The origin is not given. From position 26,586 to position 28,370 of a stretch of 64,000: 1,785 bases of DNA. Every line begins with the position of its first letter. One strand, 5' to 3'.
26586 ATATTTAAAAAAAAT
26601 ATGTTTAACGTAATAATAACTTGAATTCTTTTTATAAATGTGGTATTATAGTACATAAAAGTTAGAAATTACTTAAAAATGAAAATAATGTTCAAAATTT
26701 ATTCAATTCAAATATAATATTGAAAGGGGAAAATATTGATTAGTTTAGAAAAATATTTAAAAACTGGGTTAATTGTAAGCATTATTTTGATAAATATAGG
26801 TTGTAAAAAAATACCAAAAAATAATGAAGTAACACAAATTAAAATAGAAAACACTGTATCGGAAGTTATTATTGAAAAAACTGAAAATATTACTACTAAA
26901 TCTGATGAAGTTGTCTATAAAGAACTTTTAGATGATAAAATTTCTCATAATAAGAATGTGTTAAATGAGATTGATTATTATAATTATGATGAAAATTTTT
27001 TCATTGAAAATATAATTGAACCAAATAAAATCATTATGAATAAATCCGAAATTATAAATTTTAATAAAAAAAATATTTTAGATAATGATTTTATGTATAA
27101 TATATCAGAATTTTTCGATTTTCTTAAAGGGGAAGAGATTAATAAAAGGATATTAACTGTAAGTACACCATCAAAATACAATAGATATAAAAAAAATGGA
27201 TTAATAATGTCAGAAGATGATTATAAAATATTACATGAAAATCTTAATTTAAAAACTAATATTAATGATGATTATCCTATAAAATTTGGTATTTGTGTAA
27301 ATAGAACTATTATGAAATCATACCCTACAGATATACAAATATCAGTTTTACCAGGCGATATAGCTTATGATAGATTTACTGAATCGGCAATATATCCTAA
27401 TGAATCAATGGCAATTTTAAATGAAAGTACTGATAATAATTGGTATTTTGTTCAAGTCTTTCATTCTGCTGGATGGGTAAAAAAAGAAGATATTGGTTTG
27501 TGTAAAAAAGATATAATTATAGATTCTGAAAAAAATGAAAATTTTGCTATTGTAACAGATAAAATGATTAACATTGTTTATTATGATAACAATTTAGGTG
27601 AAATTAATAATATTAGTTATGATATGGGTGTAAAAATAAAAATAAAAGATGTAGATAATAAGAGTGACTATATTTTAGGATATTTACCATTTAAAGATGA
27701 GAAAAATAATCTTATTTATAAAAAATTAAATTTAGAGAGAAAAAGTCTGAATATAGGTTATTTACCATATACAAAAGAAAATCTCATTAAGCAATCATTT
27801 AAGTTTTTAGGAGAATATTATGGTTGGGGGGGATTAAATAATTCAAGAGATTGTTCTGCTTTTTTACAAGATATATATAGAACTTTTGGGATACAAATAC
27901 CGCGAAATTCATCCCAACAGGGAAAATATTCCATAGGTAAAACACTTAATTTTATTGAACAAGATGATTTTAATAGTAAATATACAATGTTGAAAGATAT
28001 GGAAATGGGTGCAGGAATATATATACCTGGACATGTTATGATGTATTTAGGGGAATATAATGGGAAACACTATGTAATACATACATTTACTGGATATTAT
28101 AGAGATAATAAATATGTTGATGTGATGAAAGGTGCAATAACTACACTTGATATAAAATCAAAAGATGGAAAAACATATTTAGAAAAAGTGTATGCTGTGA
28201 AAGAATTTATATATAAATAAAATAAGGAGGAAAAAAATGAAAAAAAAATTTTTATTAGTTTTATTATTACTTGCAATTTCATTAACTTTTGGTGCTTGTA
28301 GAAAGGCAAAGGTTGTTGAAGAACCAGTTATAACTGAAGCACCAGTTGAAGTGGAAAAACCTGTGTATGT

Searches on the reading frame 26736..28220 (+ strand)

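Call 21: search_protein_families(library=pfam, proteins=[window:26736-28220:+], max_evalue=0.00001)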
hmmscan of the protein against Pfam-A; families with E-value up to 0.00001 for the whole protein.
window:26736-28220:+ (494 aa): 2 families
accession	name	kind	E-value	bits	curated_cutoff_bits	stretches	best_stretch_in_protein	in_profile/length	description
PF12913.13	SH3_6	-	2.2e-11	43.6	27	1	208-249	12-53/53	SH3 domain (SH3b1 type)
PF00877.26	NLPC_P60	-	3.2e-10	40.4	23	1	359-440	1-74/105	NlpC/P60 family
